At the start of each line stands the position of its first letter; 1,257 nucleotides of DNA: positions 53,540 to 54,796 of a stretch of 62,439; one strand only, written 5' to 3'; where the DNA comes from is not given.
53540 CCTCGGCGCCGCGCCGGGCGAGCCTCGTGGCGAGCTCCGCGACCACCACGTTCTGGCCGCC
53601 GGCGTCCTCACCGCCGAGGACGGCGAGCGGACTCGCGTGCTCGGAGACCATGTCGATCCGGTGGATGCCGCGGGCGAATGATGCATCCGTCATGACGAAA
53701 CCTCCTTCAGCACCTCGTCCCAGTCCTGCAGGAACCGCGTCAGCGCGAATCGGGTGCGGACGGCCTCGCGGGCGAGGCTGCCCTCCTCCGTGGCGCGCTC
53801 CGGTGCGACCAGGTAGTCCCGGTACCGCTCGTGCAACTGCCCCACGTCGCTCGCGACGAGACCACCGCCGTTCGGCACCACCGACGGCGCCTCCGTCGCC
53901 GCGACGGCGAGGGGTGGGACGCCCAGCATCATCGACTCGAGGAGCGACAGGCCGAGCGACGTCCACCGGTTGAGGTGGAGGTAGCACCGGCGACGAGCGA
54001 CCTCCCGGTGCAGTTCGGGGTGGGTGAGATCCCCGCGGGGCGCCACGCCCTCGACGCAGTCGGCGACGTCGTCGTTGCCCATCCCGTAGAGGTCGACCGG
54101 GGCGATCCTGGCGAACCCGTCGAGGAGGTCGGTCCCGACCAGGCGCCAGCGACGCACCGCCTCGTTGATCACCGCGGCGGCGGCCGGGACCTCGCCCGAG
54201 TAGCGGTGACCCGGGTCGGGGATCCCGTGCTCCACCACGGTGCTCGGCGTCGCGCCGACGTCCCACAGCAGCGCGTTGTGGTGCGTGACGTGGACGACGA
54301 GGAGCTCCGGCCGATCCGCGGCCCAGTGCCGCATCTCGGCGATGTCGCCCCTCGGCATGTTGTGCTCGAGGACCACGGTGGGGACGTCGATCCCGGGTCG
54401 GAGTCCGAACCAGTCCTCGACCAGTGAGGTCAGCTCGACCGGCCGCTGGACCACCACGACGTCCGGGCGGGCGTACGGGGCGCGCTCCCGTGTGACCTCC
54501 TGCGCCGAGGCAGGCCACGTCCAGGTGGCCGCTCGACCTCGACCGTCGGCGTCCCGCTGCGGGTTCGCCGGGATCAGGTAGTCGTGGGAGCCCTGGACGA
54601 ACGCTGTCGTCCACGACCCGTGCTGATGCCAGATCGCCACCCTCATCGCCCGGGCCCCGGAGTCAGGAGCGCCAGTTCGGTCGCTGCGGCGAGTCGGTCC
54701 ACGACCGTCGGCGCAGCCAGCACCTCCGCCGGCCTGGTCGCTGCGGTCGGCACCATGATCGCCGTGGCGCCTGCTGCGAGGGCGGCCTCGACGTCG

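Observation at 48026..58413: Complete ADP-heptose pathway with LPS-type heptosyltransferases, other GTs and a carbamoyltransferase in a Gram-positive-type genome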

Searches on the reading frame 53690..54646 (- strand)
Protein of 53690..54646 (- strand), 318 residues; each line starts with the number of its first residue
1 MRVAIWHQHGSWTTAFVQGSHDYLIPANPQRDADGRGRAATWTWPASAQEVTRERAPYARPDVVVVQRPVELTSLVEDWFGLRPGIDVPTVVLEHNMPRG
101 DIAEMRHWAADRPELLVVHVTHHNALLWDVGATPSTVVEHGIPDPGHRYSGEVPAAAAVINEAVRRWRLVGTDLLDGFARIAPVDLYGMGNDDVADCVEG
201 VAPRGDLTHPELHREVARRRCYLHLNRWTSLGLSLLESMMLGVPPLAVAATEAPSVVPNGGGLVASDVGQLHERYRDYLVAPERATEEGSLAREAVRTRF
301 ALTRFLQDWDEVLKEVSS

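Call 5: search_protein_families(library=pfam, proteins=[window:53690-54646:-], max_evalue=0.01)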
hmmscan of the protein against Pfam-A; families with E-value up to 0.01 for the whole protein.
window:53690-54646:- (318 aa): 3 families
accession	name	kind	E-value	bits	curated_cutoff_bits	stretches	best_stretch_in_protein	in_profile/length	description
PF00534.26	Glycos_transf_1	-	8e-05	22.7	26.4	1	209-273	83-150/172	Glycosyl transferases group 1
PF13692.12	Glyco_trans_1_4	-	0.0012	19.5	27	1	200-273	60-134/142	Glycosyl transferases group 1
PF13524.12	Glyco_trans_1_2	-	0.0057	17.1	25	1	183-304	16-137/144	Glycosyl transferase-like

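Call 6: search_protein_families(library=ncbifam, proteins=[window:53690-54646:-], max_evalue=0.01)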
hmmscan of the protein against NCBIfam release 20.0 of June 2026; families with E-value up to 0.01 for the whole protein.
window:53690-54646:- (318 aa): 2 families
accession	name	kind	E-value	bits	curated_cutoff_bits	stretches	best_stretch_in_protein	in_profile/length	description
TIGR03999.1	thiol_BshA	equivalog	0.002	17.1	273.7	1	227-316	281-373/375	N-acetyl-alpha-D-glucosaminyl L-malate synthase BshA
NF053787.1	GlcN_PG_synth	equivalog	0.0027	16.6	480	1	211-309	254-352/361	N-acetylglucosaminyl phosphatidylglycerol synthase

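Call 42: search_solved_structures(query=window:53690-54646:-, max_evalue=1)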
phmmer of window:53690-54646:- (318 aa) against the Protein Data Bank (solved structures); distinct sequences matched with E-value up to 1: 9.
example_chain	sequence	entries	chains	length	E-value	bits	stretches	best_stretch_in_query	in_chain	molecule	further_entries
2xa2_A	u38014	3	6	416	0.04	16.2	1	224-315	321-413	TREHALOSE-SYNTHASE TRET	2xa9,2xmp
2x6q_A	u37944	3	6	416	0.049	15.9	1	226-315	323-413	TREHALOSE-SYNTHASE TRET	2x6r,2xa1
3txv_A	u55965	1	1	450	0.073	15.4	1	56-152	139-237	Probable tagatose 6-phosphate kinase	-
8a85_A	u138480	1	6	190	0.19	14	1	174-207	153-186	Phenolic acid decarboxylase N134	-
8x3q_C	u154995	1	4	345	0.21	13.8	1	208-312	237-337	Glycosyl transferase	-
7fg9_A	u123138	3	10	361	0.23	13.7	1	208-312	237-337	Glycosyl transferase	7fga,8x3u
3mbo_A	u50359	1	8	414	0.31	13.3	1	222-313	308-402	Glycosyltransferase, group 1 family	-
2jjm_A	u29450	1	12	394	0.33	13.2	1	222-313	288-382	GLYCOSYL TRANSFERASE, GROUP 1 FAMILY PROTEIN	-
3oka_A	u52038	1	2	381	0.43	12.8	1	230-299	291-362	GDP-mannose-dependent alpha-(1-6)-phosphatidylinositol monomannoside mannosyltransferase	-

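Call 46: find_homologous_proteins(query=window:53690-54646:-)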
Query window:53690-54646:- (318 aa): 3383 proteins with E <= 0.001 among 8000 candidates; the best 120 are listed.
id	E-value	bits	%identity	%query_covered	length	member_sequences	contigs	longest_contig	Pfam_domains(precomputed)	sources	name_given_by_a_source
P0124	1.0e-213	727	100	100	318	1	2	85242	-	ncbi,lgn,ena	-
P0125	5.2e-178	609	82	100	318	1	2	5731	PF00534.27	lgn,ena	-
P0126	2.3e-141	489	69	100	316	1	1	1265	PF00534.27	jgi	jgi:hypothetical protein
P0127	3.6e-135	468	68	100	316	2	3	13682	PF00534.27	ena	-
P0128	7.8e-135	467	67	100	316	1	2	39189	PF00534.27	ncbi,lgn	-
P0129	6.7e-110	385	59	100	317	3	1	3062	PF00534.27,PF13524.13,PF13692.13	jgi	jgi:hypothetical protein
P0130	1.3e-109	384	58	100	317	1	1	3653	PF00534.27,PF13524.13,PF13692.13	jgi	jgi:hypothetical protein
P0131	2.9e-109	383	58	100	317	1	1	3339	PF00534.27,PF13524.13,PF13692.13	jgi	jgi:hypothetical protein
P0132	5.5e-109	382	57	100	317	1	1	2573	PF00534.27,PF13524.13,PF13692.13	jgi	jgi:hypothetical protein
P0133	1.7e-108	381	59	100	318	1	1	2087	PF00534.27,PF13524.13,PF13692.13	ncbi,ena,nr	ncbi:MAG TPA: glycosyltransferase [Actinomycetes bacterium]|nr:glycosyltransferase [Actinomycetes ba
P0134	2.4e-108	380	58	100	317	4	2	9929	PF00534.27,PF13524.13,PF13692.13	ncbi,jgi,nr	ncbi:MAG: glycosyl transferase, group 1 [Solirubrobacterales bacterium]|jgi:hypothetical protein|nr:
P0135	6.6e-108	379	58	100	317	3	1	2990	PF00534.27,PF13524.13,PF13692.13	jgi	jgi:hypothetical protein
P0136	1.1e-107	378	59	99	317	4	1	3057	PF00534.27,PF13524.13,PF13692.13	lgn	-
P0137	1.9e-107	377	58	100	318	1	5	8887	PF00534.27,PF13524.13,PF13692.13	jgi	jgi:glycosyltransferase involved in cell wall biosynthesis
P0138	2.2e-107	377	58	100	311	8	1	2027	PF00534.27,PF13524.13,PF13692.13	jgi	jgi:Glycosyl transferases group 1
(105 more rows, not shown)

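Call 56: predict_structure(alignment_id=A3)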
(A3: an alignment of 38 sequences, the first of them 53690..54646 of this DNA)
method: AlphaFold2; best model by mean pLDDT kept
length: 318 residues; sequences in the alignment: 38
mean_pLDDT: 90.9   pTM: 0.86
mean pLDDT of the five models: 90.9, 90.4, 86.1, 85.7, 81.3
residues with pLDDT >= 90: 234; 70-90: 69; 50-70: 13; < 50: 2
segments of 3 or more residues with pLDDT < 50: none
pLDDT, mean of each block of 10 residues (from residue 1): 87 88 91 64 81 93 95 95 97 83 83 95 84 94 94 97 91 96 95 92 91 97 82 82 94 89 96 99 98 96 96 94
secondary structure, 60 per line:
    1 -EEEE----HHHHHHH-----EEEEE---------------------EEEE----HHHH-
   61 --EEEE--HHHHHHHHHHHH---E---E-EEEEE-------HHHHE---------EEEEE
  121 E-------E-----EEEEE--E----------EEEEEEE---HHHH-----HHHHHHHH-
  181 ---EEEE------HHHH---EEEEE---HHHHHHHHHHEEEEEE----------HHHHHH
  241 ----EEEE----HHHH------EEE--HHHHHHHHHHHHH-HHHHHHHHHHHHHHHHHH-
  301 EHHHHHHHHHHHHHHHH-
elements in order: E2-5 H10-16 E22-26 E48-51 H56-59 E63-66 H69-80 E90-94 H102-105 E116-121 E135-139 E153-159 H163-166 H172-179 E184-187 H194-197 E201-205 H209-218 E219-224 H235-240 E245-248 H253-256 E263-265 H268-280 H282-299 H302-317

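Call 59: fold_search(model_id=the predicted structure, library=pdb)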
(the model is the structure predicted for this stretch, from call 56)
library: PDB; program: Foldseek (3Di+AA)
matches with E <= 10: 1039; with E <= 0.001: 304
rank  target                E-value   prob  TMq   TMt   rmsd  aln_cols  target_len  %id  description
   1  3mbo_E                9.2e-12  1.00  0.72  0.62   5.0       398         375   17  Crystal Structure of the Glycosyltransferase BaBshA bound with UDP and L-malate (released 2010-09-29)
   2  2jjm_A                1.0e-11  1.00  0.69  0.62   5.3       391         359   16  Crystal Structure of a family GT4 glycosyltransferase from Bacillus anthracis ORF BA1558. (released 2008-08-05)
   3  3mbo_D                4.2e-11  1.00  0.71  0.62   5.1       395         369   17  Crystal Structure of the Glycosyltransferase BaBshA bound with UDP and L-malate (released 2010-09-29)
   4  3mbo_F                4.7e-11  1.00  0.70  0.62   5.3       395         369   16  Crystal Structure of the Glycosyltransferase BaBshA bound with UDP and L-malate (released 2010-09-29)
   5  3mbo_A                7.3e-11  1.00  0.71  0.62   5.1       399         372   16  Crystal Structure of the Glycosyltransferase BaBshA bound with UDP and L-malate (released 2010-09-29)
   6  7fga_A                2.7e-10  1.00  0.68  0.63   4.8       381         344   15  Alpha-1,2-glucosyltransferase_UDP_sucrose_tll1591 (released 2022-06-01)
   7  3mbo_C                3.6e-10  1.00  0.74  0.64   4.7       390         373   16  Crystal Structure of the Glycosyltransferase BaBshA bound with UDP and L-malate (released 2010-09-29)
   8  3mbo_B                4.7e-10  1.00  0.73  0.64   4.3       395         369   16  Crystal Structure of the Glycosyltransferase BaBshA bound with UDP and L-malate (released 2010-09-29)
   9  8x3q_A                4.7e-10  1.00  0.68  0.64   5.0       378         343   16  tll1591 with alpha-glucan 4sugar (released 2024-10-16)
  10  8x3q_D                5.0e-10  1.00  0.68  0.64   4.8       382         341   15  tll1591 with alpha-glucan 4sugar (released 2024-10-16)
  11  6tvp_B                5.5e-10  1.00  0.62  0.52   7.9       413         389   17  Structure of Mycobacterium smegmatis alpha-maltose-1-phosphate synthase GlgM (released 2020-04-22)
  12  7fga_B                7.7e-10  1.00  0.65  0.61   5.3       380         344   18  Alpha-1,2-glucosyltransferase_UDP_sucrose_tll1591 (released 2022-06-01)
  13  7qsg_A                8.6e-10  1.00  0.70  0.60   5.1       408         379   15  Methylmannose polysaccharide mannosyltransferase from M. hassiacum (released 2023-01-25)
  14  6eji_A                9.6e-10  1.00  0.71  0.64   4.8       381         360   10  Structure of a glycosyltransferase (released 2018-02-07)
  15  6n1x                  1.0e-09  1.00  0.68  0.58   5.4       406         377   14  BshA from Staphylococcus aureus complexed with UDP and N-acetylglucosamine (released 2019-08-21)
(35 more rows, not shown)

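Call 87: find_encoding_contigs(protein=P0128, flank=10000, max_places=2)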
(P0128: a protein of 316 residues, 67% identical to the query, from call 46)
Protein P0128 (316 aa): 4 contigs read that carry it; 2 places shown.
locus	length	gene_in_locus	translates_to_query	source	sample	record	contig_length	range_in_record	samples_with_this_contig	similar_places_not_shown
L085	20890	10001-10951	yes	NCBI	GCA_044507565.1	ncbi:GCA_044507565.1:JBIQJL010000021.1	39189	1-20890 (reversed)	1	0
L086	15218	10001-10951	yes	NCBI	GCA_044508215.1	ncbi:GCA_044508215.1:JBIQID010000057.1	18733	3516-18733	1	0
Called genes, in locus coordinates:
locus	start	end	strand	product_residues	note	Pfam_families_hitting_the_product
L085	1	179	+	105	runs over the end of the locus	-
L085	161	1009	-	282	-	PF01904:DUF72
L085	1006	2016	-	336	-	PF03631:Virul_fac_BrkB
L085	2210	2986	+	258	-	-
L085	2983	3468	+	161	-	PF07332:Phage_holin_3_6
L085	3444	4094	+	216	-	-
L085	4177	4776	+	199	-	-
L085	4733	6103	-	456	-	PF00171:Aldedh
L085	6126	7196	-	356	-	PF01075:Glyco_transf_9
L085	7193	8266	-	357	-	PF01075:Glyco_transf_9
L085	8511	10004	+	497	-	PF00535:Glycos_transf_2, PF13632:Glyco_trans_2_3 (faint), PF00702:Hydrolase, PF13419:HAD_2 (faint), PF13242:Hydrolase_like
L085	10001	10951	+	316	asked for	PF00534:Glycos_transf_1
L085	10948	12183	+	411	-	PF20706:GT4-conflict, PF13439:Glyco_transf_4, PF13477:Glyco_trans_4_2 (weak), PF13579:Glyco_trans_4_4, PF00534:Glycos_transf_1, PF13692:Glyco_trans_1_4, PF13524:Glyco_trans_1_2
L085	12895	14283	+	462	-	PF00294:PfkB, PF01467:CTP_transf_like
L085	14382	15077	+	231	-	PF00106:adh_short, PF01370:Epimerase (weak), PF13561:adh_short_C2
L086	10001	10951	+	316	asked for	PF00534:Glycos_transf_1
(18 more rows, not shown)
